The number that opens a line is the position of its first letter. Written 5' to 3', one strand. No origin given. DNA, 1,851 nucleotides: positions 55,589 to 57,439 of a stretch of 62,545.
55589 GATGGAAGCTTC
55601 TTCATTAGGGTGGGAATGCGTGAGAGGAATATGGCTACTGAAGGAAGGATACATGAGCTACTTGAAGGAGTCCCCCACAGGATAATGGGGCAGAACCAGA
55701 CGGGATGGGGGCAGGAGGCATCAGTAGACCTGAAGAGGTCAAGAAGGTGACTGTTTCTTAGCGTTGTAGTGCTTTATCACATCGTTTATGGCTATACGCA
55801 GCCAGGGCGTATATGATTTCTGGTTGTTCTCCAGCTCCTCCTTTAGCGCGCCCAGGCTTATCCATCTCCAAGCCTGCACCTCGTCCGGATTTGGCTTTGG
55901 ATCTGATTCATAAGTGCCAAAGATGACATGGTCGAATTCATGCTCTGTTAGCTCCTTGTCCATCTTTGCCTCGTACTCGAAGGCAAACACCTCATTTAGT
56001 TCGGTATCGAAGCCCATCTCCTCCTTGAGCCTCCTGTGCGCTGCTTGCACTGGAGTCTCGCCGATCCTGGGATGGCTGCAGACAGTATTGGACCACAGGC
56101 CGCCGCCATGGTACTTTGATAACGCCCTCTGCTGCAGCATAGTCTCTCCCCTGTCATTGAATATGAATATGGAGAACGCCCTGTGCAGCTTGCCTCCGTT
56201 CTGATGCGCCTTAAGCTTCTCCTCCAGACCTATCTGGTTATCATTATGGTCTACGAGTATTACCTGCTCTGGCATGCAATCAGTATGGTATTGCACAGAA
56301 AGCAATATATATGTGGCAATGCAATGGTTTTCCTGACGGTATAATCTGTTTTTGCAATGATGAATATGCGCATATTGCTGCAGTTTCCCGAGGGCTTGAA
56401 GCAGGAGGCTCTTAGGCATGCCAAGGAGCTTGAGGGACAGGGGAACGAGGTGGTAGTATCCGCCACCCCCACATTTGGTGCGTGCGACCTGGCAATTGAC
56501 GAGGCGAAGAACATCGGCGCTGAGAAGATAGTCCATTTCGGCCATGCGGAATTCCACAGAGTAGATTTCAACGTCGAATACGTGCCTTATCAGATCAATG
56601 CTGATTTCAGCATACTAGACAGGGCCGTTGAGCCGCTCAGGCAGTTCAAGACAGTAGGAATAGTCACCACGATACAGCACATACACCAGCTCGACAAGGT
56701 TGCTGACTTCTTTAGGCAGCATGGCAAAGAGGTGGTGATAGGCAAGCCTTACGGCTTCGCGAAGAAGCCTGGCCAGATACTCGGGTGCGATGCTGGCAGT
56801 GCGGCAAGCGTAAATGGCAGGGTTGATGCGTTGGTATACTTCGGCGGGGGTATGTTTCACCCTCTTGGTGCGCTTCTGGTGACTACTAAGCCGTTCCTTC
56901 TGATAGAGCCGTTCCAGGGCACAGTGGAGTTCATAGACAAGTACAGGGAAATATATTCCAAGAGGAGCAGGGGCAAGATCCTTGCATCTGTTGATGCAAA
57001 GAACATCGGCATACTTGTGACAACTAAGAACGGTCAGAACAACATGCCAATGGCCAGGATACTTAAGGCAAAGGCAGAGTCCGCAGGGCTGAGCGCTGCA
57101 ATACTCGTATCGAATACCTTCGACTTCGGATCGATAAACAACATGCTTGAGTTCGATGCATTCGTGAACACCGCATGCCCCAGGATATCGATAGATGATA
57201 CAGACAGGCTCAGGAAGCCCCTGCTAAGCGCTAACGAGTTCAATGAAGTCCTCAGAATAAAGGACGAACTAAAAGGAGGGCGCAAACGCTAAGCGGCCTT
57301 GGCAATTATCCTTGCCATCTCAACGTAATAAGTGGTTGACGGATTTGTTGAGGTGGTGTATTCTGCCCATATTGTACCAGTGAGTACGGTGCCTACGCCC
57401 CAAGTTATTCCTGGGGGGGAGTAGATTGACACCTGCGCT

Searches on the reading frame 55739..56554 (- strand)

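Call 23: search_protein_families(library=pfam, proteins=[window:55739-56554:-], max_evalue=0.0001)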
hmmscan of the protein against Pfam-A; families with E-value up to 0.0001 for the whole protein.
window:55739-56554:- (271 aa): 1 family
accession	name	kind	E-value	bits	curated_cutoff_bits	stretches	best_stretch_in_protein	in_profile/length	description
PF00293.34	NUDIX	-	5.3e-24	85.2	21.1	1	123-252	2-134/134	NUDIX domain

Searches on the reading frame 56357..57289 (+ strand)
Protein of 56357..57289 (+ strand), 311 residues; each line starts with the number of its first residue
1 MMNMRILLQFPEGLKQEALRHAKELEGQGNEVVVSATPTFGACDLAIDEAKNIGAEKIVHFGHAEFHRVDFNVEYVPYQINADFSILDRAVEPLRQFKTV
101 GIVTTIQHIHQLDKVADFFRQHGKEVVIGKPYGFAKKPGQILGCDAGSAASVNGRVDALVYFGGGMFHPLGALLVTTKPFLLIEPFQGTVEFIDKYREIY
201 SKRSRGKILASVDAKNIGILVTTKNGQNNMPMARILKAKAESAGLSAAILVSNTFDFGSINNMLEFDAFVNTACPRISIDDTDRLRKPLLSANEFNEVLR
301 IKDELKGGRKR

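Call 23: search_protein_families(library=pfam, proteins=[window:56357-57289:+], max_evalue=0.0001)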
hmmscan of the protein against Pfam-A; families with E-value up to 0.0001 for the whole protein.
window:56357-57289:+ (311 aa): 1 family
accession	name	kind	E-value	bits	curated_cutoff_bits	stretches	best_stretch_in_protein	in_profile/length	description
PF01866.22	Diphthamide_syn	-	2.9e-67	227.7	33.2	1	10-302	1-294/302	Putative diphthamide synthesis protein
